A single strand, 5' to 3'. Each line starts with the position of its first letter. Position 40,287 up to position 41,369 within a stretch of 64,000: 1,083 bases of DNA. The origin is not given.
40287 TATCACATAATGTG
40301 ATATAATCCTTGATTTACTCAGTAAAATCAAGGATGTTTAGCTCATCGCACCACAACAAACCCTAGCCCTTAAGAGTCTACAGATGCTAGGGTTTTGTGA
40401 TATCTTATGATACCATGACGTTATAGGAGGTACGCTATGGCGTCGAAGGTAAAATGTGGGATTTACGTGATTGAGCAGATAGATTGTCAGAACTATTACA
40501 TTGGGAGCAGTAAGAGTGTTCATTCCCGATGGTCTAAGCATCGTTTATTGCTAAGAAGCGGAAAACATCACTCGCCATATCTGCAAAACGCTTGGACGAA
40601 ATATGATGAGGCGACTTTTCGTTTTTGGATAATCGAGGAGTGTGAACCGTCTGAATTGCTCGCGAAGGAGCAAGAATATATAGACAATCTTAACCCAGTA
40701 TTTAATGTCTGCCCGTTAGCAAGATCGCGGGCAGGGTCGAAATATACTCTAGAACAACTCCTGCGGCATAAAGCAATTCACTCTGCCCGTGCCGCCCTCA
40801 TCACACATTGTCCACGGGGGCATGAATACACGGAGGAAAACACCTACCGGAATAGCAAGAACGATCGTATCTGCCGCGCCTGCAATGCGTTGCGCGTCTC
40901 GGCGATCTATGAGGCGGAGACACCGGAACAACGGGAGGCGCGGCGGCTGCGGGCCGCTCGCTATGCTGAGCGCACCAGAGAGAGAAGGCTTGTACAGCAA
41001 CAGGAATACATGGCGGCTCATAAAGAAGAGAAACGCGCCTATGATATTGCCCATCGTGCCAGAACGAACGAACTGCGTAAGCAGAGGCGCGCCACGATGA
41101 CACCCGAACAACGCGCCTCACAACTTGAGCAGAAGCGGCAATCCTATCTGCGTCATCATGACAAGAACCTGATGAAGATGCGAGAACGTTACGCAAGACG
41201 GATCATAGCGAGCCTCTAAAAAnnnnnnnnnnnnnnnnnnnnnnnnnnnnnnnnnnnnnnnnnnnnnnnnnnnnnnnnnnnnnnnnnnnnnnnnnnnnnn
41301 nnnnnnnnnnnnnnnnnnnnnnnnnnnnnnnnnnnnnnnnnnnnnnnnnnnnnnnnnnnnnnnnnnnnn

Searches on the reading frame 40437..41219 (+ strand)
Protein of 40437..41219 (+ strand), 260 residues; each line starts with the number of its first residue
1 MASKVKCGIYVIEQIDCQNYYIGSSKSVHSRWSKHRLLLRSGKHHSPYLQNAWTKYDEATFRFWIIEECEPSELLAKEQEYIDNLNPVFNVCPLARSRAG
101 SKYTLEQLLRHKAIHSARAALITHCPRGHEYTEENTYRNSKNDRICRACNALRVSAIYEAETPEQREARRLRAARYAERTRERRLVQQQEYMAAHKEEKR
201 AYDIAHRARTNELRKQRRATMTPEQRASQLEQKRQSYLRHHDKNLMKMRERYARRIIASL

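Call 6: search_protein_families(library=pfam, proteins=[window:40437-41219:+], max_evalue=0.1)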
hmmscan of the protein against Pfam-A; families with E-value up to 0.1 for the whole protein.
window:40437-41219:+ (260 aa): 1 family
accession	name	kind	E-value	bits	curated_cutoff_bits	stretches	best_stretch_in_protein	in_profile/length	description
PF01541.30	GIY-YIG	-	8.9e-10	39.2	22.6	1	6-87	1-74/78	GIY-YIG catalytic domain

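Call 7: search_protein_families(library=phrogs, proteins=[window:40437-41219:+], max_evalue=0.01)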
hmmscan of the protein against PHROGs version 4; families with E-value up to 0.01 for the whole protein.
window:40437-41219:+ (260 aa): 7 families
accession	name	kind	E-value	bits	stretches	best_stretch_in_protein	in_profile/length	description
phrog_314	-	DNA, RNA and nucleotide metabolism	4e-15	56.8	1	6-86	178-254/574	homing endonuclease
phrog_7168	-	DNA, RNA and nucleotide metabolism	8.2e-14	52.7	1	9-138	4-136/284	homing endonuclease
phrog_1492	-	DNA, RNA and nucleotide metabolism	4.3e-12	46.9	1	118-242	166-286/414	HNH endonuclease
phrog_826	-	DNA, RNA and nucleotide metabolism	5.3e-09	37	1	109-225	156-270/281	HNH endonuclease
phrog_5123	-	DNA, RNA and nucleotide metabolism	3.7e-05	24.7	1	8-86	3-80/152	homing endonuclease with GIY-YIG motif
phrog_13862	-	DNA, RNA and nucleotide metabolism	5.2e-05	24.3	1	4-55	25-76/112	endonuclease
phrog_3404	-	DNA, RNA and nucleotide metabolism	0.0033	18.3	1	8-94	4-88/235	HNH endonuclease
